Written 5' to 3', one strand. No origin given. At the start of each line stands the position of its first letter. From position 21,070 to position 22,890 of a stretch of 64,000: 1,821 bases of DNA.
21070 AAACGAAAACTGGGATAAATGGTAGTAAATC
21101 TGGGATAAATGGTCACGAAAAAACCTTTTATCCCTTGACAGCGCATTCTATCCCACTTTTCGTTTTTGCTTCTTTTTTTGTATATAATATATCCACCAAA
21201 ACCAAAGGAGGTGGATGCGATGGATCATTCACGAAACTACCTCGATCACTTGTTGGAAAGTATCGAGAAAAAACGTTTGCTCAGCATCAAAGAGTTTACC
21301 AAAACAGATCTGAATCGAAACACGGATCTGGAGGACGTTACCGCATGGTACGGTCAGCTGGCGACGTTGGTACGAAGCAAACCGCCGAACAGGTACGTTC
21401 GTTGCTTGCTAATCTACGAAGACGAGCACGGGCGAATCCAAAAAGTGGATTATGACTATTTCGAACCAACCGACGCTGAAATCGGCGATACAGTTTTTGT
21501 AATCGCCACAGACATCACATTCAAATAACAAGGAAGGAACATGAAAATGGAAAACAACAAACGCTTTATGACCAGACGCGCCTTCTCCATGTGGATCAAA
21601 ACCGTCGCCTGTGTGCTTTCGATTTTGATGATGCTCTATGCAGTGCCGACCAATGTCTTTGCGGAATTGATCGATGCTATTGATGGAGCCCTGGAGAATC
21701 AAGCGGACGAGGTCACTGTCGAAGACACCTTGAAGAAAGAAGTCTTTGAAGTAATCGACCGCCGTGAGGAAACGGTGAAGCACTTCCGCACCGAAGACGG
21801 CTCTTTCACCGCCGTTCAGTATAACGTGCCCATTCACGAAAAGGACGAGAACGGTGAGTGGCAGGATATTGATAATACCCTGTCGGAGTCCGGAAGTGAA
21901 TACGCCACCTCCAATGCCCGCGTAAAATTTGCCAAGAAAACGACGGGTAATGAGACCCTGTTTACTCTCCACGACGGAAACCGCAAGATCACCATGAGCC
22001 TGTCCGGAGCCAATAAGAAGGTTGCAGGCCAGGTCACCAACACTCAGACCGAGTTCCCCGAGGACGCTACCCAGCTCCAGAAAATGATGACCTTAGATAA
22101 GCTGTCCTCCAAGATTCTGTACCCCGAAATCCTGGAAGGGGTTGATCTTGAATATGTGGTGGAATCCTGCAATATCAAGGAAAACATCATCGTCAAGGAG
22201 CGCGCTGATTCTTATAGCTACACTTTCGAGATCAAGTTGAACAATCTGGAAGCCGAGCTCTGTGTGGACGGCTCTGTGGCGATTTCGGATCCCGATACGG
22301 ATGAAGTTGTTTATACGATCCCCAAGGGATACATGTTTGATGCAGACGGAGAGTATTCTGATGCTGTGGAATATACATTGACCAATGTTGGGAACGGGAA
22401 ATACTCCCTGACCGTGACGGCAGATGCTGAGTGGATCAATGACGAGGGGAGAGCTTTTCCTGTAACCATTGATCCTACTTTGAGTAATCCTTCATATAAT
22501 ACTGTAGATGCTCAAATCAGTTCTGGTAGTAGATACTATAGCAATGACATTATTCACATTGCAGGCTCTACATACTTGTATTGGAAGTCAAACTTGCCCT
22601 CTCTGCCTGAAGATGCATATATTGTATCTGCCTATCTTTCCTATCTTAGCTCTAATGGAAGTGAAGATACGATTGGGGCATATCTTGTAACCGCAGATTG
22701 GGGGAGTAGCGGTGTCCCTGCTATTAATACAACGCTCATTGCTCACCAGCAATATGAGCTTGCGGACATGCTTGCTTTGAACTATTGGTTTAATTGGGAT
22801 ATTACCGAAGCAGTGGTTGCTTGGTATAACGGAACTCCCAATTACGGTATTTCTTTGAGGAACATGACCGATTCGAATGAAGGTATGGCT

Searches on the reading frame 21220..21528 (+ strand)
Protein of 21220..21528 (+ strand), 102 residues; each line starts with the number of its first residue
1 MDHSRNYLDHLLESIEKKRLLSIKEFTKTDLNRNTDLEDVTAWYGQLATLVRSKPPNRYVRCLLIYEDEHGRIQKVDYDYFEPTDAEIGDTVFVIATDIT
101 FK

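Call 9: search_protein_families(library=pfam, proteins=[window:21220-21528:+], max_evalue=0.01)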
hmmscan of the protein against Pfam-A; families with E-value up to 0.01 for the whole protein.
window:21220-21528:+ (102 aa): 0 families

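Call 22: find_homologous_proteins(query=window:21220-21528:+, max_evalue=0.001)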
Query window:21220-21528:+ (102 aa): 18 proteins with E <= 0.001 among 19 candidates.
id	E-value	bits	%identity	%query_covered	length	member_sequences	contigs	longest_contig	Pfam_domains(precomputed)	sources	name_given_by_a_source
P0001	2.0e-56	206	92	100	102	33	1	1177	-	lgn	-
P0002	1.2e-55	204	92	100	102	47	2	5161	-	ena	-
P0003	5.3e-55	202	90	100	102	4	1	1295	-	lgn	-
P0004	1.2e-54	200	90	100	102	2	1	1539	-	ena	-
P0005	9.1e-54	198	89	100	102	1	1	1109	-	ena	-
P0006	9.3e-54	198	87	100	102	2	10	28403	-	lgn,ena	-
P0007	1.9e-53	197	88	100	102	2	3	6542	-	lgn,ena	-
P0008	9.6e-53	194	88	100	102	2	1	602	-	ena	-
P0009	1.1e-51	191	84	100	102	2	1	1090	-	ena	-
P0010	2.6e-51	190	89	96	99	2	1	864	-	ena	-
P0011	8.1e-51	188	86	97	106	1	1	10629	-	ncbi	-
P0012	1.4e-48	181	82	100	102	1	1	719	-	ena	-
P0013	2.6e-46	174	82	94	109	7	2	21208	-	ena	-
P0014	3.7e-45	170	78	100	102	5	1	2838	-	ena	-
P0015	4.6e-45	170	78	94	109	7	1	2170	-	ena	-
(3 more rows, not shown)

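Call 23: find_encoding_contigs(protein=P0006, flank=10000, max_places=6)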
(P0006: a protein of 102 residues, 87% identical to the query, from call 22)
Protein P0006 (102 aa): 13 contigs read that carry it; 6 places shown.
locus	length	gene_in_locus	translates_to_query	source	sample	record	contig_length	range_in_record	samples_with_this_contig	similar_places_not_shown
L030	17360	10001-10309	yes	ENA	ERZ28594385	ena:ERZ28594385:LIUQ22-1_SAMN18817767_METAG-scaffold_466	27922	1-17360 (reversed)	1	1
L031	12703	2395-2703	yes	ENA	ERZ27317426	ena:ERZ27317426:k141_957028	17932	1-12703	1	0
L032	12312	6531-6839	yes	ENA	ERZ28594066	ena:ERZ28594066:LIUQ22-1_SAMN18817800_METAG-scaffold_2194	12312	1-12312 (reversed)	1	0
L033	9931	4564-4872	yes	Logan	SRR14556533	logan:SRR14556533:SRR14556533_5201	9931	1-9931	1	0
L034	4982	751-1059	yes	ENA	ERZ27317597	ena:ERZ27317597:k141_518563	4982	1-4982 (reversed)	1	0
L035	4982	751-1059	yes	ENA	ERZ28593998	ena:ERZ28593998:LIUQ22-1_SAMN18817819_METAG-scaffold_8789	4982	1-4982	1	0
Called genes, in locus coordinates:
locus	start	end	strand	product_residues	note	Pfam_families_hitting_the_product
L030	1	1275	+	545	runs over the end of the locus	-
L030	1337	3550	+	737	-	PF14498:Glyco_hyd_65N_2, PF22124:Glyco_hydro_95_cat, PF21307:Glyco_hydro_95_C (weak)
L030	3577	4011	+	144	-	PF05025:RbsD_FucU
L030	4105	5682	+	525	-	PF18798:LPD3, PF18760:ART-PolyVal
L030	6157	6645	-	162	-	-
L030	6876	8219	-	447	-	PF14501:HATPase_c_5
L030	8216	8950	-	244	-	PF00072:Response_reg, PF04397:LytTR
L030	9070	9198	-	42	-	-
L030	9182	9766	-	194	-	PF04647:AgrB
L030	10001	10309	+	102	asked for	-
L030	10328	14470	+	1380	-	PF14200:RicinB_lectin_2 (faint), PF02450:LCAT (weak), PF07819:PGAP1 (faint)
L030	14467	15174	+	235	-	-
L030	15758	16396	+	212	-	-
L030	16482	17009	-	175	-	PF13560:HTH_31 (weak), PF01381:HTH_3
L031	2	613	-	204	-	?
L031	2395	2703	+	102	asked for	-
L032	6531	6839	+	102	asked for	-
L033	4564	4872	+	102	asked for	-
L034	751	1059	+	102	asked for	-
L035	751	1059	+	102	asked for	-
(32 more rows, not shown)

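Call 24: find_encoding_contigs(protein=P0013, flank=10000, max_places=4)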
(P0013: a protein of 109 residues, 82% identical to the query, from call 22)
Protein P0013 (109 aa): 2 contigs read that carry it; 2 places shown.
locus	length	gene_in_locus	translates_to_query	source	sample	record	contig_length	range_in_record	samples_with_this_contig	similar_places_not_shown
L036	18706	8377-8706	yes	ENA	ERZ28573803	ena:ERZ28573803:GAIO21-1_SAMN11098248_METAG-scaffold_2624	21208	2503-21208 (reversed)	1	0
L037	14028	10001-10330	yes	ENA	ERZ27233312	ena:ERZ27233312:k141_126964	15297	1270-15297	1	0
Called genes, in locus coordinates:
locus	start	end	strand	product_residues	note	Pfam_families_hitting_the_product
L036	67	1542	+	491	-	PF01225:Mur_ligase, PF08245:Mur_ligase_M, PF02875:Mur_ligase_C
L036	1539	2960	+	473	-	PF03062:MBOAT, PF13813:MBOAT_2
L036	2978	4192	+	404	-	PF14286:DHHW, PF16822:ALGX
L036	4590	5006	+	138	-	-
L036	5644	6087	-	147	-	PF13673:Acetyltransf_10, PF00583:Acetyltransf_1, PF13527:Acetyltransf_9 (weak), PF13508:Acetyltransf_7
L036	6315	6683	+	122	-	-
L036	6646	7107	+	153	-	-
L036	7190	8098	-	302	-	PF04647:AgrB, PF14501:HATPase_c_5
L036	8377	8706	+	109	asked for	-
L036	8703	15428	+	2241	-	PF25023:TEN_YD-shell (weak), PF05593:RHS_repeat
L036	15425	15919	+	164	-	-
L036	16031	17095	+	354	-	PF15653:Tox-URI2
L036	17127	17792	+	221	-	-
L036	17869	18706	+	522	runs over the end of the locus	PF05593:RHS_repeat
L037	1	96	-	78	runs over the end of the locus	-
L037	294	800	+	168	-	PF00149:Metallophos (weak), PF12850:Metallophos_2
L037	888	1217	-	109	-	PF04026:SpoVG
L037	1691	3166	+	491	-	PF01225:Mur_ligase, PF08245:Mur_ligase_M, PF02875:Mur_ligase_C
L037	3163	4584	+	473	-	PF03062:MBOAT, PF13813:MBOAT_2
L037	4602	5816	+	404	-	PF14286:DHHW, PF16822:ALGX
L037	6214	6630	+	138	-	-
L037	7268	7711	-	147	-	PF13673:Acetyltransf_10, PF00583:Acetyltransf_1, PF13527:Acetyltransf_9 (weak), PF13508:Acetyltransf_7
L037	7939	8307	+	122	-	-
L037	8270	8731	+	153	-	-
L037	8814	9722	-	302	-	PF04647:AgrB, PF14501:HATPase_c_5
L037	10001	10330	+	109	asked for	-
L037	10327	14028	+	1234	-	?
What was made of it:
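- In L036 the two genes overlap by 4 nt (call 24).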

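Call 25: find_encoding_contigs(protein=P0011, flank=10000, max_places=4)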
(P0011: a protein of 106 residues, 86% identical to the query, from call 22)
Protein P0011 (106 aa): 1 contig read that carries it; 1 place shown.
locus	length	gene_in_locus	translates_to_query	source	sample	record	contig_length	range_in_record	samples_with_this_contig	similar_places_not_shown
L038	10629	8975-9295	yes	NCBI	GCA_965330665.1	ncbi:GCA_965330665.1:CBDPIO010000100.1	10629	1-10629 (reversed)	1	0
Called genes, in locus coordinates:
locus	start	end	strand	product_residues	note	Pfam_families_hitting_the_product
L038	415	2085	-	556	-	PF00078:RVT_1, PF01348:Intron_maturas2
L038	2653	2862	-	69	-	-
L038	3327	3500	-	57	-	-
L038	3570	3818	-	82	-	-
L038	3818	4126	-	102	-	-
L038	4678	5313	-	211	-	PF00717:Peptidase_S24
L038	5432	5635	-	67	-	-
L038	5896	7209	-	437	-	PF14501:HATPase_c_5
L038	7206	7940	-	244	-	PF00072:Response_reg, PF04397:LytTR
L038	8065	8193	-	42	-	-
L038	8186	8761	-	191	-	PF04647:AgrB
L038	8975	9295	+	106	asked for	-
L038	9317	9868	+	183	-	-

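Call 30: search_protein_families(library=ncbifam, proteins=[window:21220-21528:+], max_evalue=0.01)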
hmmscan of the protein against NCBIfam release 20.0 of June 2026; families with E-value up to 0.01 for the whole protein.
window:21220-21528:+ (102 aa): 0 families

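Call 48: predict_structure(alignment_id=A2)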
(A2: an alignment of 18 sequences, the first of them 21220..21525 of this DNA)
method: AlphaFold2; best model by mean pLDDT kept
length: 102 residues; sequences in the alignment: 18
mean_pLDDT: 46.2   pTM: 0.32
mean pLDDT of the five models: 46.2, 46.3, 45.1, 41.7, 41.1
residues with pLDDT >= 90: 0; 70-90: 0; 50-70: 37; < 50: 65
segments of 3 or more residues with pLDDT < 50: 1-33, 56-60, 79-83, 85-102
pLDDT, mean of each block of 10 residues (from residue 1): 41 41 36 53 57 48 54 52 44 39 33
secondary structure, 60 per line:
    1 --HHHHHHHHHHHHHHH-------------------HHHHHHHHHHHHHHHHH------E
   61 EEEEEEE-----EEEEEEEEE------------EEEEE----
elements in order: H3-17 H37-53 E60-67 E73-81 E94-98
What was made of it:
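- Tried and rejected: The first AF2 run, on 18 close sequences, gave pLDDT 46 and was discarded (call 48).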

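Call 50: find_related_loci(query=A2, collection=metagenome_contigs, flank=8000)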
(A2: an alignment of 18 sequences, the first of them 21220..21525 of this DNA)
Query A2 (102 aa) in metagenome_contigs; peptide patterns used: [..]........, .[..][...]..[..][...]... (x = any residue, [..] = any of these).
100 stretches matched a pattern, but none encodes a relative of the query by tblastn (E <= 1e-3).
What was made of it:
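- Tried and rejected: The 18-sequence one matched 100 stretches, none of them a relative (call 50).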

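Call 64: search_solved_structures(query=A1, max_evalue=1)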
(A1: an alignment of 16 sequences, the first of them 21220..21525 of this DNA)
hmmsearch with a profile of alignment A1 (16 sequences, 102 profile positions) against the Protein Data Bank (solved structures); distinct sequences matched with E-value up to 1: 1.
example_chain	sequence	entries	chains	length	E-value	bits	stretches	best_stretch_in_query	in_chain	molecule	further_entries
6wt8_A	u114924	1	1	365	0.68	13.2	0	35-91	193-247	STING-associated CdnE c-di-GMP synthase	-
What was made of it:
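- Tried and rejected: A profile search of PDB sequences gave only E = 0.68 (call 64).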

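Call 66: search_protein_families(library=pfam, proteins=[L030:10328-14470:+, L038:9317-9868:+], max_evalue=0.01)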
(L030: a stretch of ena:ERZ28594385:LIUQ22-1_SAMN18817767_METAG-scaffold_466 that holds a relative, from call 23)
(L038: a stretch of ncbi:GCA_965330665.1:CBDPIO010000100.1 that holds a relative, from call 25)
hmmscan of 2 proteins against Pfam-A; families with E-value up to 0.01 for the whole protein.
L030:10328-14470:+ (1380 aa): 6 families
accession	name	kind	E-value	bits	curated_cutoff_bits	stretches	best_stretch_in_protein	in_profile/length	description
PF14200.12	RicinB_lectin_2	-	1.7e-16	61.1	25.6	2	567-656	2-85/89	Ricin-type beta-trefoil lectin domain-like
PF02450.21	LCAT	-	3.3e-06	27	21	1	1096-1177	81-171/392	Lecithin:cholesterol acyltransferase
PF07819.20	PGAP1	-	1.8e-05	25.1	24.3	1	1128-1172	89-133/233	PGAP1-like alpha/beta domain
PF12146.15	Hydrolase_4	-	0.0009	19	27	1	1123-1170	69-112/239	Serine aminopeptidase, S33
PF00561.26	Abhydrolase_1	-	0.0021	18.2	25.8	1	1114-1166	53-102/245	alpha/beta hydrolase fold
PF12697.13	Abhydrolase_6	-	0.0033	18.6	26.3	1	1114-1165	47-93/217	Alpha/beta hydrolase family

L038:9317-9868:+ (183 aa): 0 families

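Call 69: find_homologous_proteins(query=A1, max_evalue=0.001)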
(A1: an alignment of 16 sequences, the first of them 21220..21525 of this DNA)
Query A1 (16 sequences) (102 aa, profile of the alignment): 63 proteins with E <= 0.001 among 1127 candidates.
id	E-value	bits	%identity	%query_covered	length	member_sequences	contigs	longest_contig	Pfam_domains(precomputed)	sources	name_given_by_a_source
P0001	1.0e-48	181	92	100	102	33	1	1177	-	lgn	-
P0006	1.1e-48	181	87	100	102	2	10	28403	-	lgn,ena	-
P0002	1.3e-48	181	92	100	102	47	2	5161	-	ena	-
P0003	1.7e-48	181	90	100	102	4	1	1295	-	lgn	-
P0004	2.1e-48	180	90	100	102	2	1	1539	-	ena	-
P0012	2.5e-47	177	82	100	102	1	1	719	-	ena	-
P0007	1.2e-46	175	88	100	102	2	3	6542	-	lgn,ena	-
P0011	1.9e-46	174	86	97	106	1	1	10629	-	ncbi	-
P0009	2.0e-46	174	84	100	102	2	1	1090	-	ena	-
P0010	6.9e-46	172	89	96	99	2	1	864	-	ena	-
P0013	1.6e-45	171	82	94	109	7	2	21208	-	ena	-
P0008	2.5e-45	170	88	100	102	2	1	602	-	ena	-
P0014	3.0e-45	170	78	100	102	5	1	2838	-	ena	-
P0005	7.2e-45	169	89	100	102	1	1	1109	-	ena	-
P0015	1.8e-43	164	78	94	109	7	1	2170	-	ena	-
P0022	8.5e-37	143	47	100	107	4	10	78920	-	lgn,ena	-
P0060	4.5e-24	102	47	93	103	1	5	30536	-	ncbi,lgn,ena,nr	ncbi:MAG: hypothetical protein IJW00_09170 [Clostridia bacterium]|nr:hypothetical protein [Clostridi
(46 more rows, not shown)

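Call 72: find_encoding_contigs(protein=P0022, flank=8000, max_places=5)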
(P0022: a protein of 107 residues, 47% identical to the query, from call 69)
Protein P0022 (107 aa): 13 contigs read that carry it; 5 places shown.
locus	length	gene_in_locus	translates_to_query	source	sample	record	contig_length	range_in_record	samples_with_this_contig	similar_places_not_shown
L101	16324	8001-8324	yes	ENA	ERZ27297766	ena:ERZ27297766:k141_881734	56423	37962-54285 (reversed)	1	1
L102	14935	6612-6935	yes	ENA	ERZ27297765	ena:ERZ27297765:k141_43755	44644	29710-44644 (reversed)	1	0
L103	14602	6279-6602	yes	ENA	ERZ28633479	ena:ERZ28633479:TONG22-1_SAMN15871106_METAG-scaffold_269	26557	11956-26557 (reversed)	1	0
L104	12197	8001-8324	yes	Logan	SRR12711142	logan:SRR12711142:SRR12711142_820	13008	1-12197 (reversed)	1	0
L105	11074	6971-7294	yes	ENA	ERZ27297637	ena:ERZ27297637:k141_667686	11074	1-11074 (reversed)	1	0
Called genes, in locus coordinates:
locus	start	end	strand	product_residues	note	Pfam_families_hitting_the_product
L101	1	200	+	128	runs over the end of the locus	-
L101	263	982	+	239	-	PF04055:Radical_SAM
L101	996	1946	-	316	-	-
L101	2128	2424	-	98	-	PF12116:SpoIIID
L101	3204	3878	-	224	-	PF01027:Bax1-I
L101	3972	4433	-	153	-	PF00436:SSB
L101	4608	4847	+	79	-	-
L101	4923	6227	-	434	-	PF14689:SPOB_a (faint), PF14501:HATPase_c_5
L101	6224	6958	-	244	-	PF00072:Response_reg, PF04397:LytTR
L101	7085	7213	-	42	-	-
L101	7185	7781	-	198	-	PF04647:AgrB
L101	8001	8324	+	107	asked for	-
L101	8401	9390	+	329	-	-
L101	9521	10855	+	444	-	PF13353:Fer4_12, PF04055:Radical_SAM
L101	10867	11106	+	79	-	PF00550:PP-binding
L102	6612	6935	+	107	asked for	-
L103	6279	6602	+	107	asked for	-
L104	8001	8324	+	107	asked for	-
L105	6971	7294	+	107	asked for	-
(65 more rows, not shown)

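Call 73: find_encoding_contigs(protein=P0060, flank=8000, max_places=4)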
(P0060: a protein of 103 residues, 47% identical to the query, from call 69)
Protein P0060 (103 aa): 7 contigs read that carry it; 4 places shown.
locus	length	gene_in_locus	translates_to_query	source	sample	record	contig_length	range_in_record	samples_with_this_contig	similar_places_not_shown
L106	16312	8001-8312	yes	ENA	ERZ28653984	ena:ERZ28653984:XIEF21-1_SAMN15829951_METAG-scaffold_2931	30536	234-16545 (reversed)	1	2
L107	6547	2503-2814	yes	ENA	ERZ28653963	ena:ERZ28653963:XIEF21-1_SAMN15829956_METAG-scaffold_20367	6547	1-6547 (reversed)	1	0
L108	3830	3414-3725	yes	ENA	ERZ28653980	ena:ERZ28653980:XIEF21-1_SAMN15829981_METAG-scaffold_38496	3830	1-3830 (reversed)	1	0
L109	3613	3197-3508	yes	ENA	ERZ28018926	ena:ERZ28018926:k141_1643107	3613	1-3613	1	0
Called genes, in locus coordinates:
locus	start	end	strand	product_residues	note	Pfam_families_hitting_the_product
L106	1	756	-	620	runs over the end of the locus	PF18952:DUF5696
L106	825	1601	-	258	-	PF00106:adh_short, PF13561:adh_short_C2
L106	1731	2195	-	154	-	-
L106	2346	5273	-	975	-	PF00675:Peptidase_M16 (weak), PF05193:Peptidase_M16_C, PF08367:M16C_assoc, PF22516:PreP_C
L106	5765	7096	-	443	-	PF14501:HATPase_c_5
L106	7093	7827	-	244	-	PF00072:Response_reg, PF04397:LytTR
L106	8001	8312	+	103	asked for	-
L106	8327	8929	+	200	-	-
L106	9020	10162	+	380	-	PF01408:GFO_IDH_MocA, PF21252:Glyco_hydro_109_C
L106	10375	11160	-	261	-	PF13306:LRR_5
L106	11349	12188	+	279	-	PF01261:AP_endonuc_2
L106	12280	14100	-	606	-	PF02690:Na_Pi_cotrans, PF01895:PhoU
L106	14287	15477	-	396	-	PF01411:tRNA-synt_2c, PF07973:tRNA_SAD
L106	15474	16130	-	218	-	-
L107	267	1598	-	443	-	PF14501:HATPase_c_5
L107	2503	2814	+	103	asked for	-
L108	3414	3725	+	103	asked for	-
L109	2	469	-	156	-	?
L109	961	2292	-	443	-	PF02518:HATPase_c (weak), PF14501:HATPase_c_5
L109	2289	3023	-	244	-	PF00072:Response_reg, PF04397:LytTR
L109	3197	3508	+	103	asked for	-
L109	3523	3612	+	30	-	?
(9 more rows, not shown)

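Call 75: predict_structure(alignment_id=A3)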
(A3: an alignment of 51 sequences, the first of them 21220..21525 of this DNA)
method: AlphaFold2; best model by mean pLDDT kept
length: 102 residues; sequences in the alignment: 51
mean_pLDDT: 85.9   pTM: 0.79
mean pLDDT of the five models: 85.9, 82.3, 80.7, 80.2, 77.9
residues with pLDDT >= 90: 60; 70-90: 27; 50-70: 11; < 50: 4
segments of 3 or more residues with pLDDT < 50: 100-102
pLDDT, mean of each block of 10 residues (from residue 1): 78 96 85 81 96 94 92 93 76 78 39
secondary structure, 60 per line:
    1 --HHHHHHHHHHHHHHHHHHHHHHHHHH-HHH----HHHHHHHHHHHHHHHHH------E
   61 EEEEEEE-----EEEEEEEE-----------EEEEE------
elements in order: H3-28 H37-53 E60-67 E73-80 E92-96
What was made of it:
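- Tried and rejected: A 51-sequence alignment gave pLDDT 85.9 (call 75).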

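Call 77: fold_search(model_id=the predicted structure, library=pdb)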
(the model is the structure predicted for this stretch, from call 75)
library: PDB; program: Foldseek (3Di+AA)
matches with E <= 10: 134; with E <= 0.001: 0
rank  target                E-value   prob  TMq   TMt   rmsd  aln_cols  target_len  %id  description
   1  6ww7_I                5.3e-01  0.57  0.29  0.20   4.2        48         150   19  Structure of the human ER membrane protein complex in a lipid nanodisc (released 2020-05-27)
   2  7zgw_C                7.5e-01  0.05  0.19  0.11  11.4        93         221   17  Serratia NucC apo form (released 2022-10-26)
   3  6wb9_0                8.6e-01  0.33  0.30  0.27   4.0        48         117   14  Structure of the S. cerevisiae ER membrane complex (released 2020-06-03)
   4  7zgw_B                8.6e-01  0.05  0.20  0.13  11.1        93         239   15  Serratia NucC apo form (released 2022-10-26)
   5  6p7p_C                9.2e-01  0.05  0.22  0.13  11.6        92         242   12  Structure of E. coli MS115-1 NucC, cAAA-bound form (released 2019-12-25)
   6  7zgw_A                1.1e+00  0.04  0.21  0.13  11.1        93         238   15  Serratia NucC apo form (released 2022-10-26)
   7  7kra_H                1.3e+00  0.35  0.26  0.22   3.6        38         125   21  Cryo-EM structure of Saccharomyces cerevisiae ER membrane protein complex bound to Fab-DH4 in lipid nanodiscs (released 2020-12-02)
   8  8s9s_10               1.3e+00  0.06  0.20  0.15   4.8        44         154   14  Structure of the human ER membrane protein complex (EMC) in GDN (released 2023-05-17)
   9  3pse_A                1.3e+00  0.06  0.24  0.16  10.6       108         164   13  Structure of a viral OTU domain protease bound to interferon-stimulated gene 15 (ISG15) (released 2011-01-19)
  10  7zgv_A                1.5e+00  0.04  0.21  0.13  10.9        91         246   14  Serratia NucC bound to cA3 (released 2022-10-26)
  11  6q1h_G                1.5e+00  0.04  0.23  0.13  11.8        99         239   14  Structure of P. aeruginosa ATCC27853 NucC, cAAA-bound form (released 2019-12-25)
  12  6ic4_A                1.6e+00  0.07  0.26  0.18  14.7        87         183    9  Cryo-EM structure of the A. baumannii MLA complex at 8.7 A resolution (released 2019-01-23)
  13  6p7p_A                1.6e+00  0.04  0.22  0.13  11.6        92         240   12  Structure of E. coli MS115-1 NucC, cAAA-bound form (released 2019-12-25)
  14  6p7p_B                1.6e+00  0.04  0.23  0.13  11.4        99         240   14  Structure of E. coli MS115-1 NucC, cAAA-bound form (released 2019-12-25)
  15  7adp_I                1.7e+00  0.12  0.24  0.19   5.8        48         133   19  Cryo-EM structure of human ER membrane protein complex in GDN detergent (released 2020-12-02)
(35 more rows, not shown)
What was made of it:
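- Tried and rejected: Foldseek against the PDB found nothing better than E = 0.53 with TM below 0.31 (call 77).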

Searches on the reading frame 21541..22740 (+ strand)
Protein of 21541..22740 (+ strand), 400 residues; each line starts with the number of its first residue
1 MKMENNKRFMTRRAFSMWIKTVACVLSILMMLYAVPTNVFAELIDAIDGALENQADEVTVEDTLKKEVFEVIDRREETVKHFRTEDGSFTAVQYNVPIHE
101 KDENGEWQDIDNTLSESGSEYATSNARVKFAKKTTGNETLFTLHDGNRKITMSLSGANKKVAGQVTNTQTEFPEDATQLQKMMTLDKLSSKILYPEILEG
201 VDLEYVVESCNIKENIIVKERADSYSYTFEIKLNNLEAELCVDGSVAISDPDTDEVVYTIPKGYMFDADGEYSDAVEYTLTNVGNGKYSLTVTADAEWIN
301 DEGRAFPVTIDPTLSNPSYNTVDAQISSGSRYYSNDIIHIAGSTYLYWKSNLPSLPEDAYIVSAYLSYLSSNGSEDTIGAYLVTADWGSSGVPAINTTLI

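Call 66: search_protein_families(library=pfam, proteins=[window:21541-22740:+], max_evalue=0.01)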
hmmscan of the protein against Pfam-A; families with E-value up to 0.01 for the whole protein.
window:21541-22740:+ (400 aa): 1 family
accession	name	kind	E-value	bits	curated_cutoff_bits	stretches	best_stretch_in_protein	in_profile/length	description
PF25778.1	DUF7948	-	0.0003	21.3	27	1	137-282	55-193/214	Domain of unknown function (DUF7948)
